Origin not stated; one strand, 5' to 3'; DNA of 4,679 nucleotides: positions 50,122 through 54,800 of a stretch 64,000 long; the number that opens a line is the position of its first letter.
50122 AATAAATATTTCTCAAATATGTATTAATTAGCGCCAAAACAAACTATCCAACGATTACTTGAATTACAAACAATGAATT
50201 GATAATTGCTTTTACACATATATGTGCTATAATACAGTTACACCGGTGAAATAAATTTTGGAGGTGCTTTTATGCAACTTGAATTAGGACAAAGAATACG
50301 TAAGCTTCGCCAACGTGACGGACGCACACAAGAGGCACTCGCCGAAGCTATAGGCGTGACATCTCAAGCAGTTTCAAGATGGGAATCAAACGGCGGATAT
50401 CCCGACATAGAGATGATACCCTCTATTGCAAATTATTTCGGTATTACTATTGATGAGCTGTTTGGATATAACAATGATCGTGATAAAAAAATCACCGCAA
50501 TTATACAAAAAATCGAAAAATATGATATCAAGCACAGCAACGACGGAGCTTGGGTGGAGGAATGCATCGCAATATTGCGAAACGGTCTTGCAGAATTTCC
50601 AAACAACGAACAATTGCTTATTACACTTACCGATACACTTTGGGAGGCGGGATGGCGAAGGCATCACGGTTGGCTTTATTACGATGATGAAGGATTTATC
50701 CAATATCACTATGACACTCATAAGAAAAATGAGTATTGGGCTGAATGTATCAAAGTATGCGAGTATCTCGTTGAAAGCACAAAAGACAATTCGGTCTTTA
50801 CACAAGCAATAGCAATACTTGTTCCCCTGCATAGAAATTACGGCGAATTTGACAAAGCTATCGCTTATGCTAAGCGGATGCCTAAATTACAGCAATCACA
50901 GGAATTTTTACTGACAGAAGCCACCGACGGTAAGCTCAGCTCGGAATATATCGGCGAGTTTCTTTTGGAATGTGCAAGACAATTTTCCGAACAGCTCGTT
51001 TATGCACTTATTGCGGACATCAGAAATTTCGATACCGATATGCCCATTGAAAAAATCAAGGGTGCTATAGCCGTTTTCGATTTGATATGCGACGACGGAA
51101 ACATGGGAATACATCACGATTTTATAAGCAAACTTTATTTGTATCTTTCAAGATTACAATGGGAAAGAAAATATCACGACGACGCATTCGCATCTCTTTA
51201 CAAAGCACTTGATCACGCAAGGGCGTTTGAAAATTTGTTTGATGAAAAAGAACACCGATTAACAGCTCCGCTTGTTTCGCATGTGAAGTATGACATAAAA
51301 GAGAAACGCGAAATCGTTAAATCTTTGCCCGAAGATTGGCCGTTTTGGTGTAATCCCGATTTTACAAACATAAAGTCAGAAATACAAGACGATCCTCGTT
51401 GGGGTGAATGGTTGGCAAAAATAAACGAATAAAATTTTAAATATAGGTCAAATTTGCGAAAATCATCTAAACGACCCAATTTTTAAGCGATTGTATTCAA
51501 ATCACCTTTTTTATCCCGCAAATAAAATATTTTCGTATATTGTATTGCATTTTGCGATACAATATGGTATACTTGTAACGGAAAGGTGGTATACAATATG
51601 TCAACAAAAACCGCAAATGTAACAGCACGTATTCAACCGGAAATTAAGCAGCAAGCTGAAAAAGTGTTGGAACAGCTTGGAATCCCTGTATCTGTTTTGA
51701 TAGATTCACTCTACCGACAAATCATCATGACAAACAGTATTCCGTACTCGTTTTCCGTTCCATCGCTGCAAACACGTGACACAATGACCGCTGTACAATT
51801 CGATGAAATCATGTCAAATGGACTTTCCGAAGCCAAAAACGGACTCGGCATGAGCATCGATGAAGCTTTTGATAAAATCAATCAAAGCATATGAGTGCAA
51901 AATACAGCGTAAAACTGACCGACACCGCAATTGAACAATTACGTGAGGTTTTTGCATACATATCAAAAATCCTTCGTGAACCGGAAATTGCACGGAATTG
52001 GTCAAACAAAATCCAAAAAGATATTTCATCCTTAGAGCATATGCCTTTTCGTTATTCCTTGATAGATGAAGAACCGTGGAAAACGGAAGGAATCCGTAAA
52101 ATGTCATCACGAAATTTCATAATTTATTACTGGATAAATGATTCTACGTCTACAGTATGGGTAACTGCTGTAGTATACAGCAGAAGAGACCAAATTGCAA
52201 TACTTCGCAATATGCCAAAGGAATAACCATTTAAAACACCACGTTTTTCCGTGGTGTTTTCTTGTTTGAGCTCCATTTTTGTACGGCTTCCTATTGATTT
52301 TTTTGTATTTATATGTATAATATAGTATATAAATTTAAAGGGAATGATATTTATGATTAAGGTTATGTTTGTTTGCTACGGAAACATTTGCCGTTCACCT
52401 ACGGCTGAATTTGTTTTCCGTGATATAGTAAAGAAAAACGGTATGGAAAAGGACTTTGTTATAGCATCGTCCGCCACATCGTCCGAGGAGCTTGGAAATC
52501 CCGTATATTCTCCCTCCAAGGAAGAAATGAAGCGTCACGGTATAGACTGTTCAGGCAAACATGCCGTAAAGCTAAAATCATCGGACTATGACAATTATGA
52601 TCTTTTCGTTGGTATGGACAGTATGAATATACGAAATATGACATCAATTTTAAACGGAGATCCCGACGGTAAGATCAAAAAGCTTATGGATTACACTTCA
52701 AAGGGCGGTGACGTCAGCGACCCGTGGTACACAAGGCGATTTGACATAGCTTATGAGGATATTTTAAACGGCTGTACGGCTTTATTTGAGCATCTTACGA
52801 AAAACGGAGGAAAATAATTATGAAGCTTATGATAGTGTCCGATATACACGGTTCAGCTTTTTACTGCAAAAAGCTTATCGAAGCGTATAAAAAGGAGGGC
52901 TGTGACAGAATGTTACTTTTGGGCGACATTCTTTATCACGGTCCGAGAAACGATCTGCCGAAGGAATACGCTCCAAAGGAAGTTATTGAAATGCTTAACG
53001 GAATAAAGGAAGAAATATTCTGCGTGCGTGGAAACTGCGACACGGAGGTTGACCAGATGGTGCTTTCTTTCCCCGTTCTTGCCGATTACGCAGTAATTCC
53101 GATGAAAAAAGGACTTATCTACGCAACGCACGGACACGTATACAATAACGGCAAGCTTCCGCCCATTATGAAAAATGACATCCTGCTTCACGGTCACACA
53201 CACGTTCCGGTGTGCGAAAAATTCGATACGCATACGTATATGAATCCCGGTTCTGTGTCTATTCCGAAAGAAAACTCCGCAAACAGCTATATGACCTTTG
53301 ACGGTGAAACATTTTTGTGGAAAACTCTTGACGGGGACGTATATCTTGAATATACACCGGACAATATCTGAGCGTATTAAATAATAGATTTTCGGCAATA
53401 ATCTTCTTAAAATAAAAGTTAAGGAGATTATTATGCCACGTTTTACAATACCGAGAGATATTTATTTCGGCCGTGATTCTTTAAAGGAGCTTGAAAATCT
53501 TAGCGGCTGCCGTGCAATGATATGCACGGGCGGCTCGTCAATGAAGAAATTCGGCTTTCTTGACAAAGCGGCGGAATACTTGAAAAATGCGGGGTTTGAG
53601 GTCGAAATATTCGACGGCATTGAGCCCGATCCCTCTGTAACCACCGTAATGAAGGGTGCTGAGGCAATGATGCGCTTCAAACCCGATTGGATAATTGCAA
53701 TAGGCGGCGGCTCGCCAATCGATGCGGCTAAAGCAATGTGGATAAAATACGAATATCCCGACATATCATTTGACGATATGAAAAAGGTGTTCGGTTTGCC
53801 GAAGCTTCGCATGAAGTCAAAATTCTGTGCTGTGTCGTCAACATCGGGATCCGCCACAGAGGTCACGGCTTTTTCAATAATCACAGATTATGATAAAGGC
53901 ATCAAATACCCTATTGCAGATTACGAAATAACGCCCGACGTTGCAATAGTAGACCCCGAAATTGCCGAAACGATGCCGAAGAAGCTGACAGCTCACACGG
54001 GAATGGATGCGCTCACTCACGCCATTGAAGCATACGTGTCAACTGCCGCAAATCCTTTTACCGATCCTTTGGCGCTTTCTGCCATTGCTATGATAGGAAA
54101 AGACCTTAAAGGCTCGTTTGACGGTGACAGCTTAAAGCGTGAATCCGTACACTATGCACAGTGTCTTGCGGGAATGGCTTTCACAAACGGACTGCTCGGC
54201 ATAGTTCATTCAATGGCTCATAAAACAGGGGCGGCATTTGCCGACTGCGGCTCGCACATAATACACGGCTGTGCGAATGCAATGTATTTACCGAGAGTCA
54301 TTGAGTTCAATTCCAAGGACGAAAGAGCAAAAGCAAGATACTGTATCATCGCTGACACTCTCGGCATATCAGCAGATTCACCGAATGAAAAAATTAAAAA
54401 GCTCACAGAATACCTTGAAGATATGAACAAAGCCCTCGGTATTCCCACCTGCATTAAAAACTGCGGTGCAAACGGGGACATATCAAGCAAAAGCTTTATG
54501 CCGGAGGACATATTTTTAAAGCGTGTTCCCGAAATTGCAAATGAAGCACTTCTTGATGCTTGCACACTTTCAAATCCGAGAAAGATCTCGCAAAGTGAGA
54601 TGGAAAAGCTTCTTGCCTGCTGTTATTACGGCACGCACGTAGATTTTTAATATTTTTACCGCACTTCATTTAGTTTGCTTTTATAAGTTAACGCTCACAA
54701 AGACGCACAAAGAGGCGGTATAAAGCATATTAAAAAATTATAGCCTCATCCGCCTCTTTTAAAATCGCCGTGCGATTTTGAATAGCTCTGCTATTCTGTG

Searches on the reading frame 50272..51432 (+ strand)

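Call 70: search_protein_families(library=pfam, proteins=[window:50272-51432:+], max_evalue=0.0001)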
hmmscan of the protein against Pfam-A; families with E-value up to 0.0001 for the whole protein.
window:50272-51432:+ (386 aa): 4 families
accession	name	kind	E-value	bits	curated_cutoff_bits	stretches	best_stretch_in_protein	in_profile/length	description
PF01381.28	HTH_3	-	2.1e-14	53.7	23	1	9-63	1-55/55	Helix-turn-helix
PF13560.12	HTH_31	-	2.6e-10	40.9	27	1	4-62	1-60/64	Helix-turn-helix domain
PF12844.13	HTH_19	-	5.3e-09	36.3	30.2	1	6-64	1-59/64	Helix-turn-helix domain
PF13443.12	HTH_26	-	2.6e-06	28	22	1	8-69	1-63/63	Cro/C1-type HTH DNA-binding domain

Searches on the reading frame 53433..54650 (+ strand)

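Call 70: search_protein_families(library=pfam, proteins=[window:53433-54650:+], max_evalue=0.0001)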
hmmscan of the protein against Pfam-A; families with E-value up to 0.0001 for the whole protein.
window:53433-54650:+ (405 aa): 3 families
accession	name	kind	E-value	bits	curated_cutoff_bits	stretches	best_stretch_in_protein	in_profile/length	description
PF25137.1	ADH_Fe_C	-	2.7e-49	168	27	1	186-395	1-191/194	Fe-containing alcohol dehydrogenase family, C-terminal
PF00465.25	Fe-ADH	-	9.8e-45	152.6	31.3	1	7-175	1-168/168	Iron-containing alcohol dehydrogenase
PF13685.12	Fe-ADH_2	-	3.6e-07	30.7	28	1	20-112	14-103/149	Iron-containing alcohol dehydrogenase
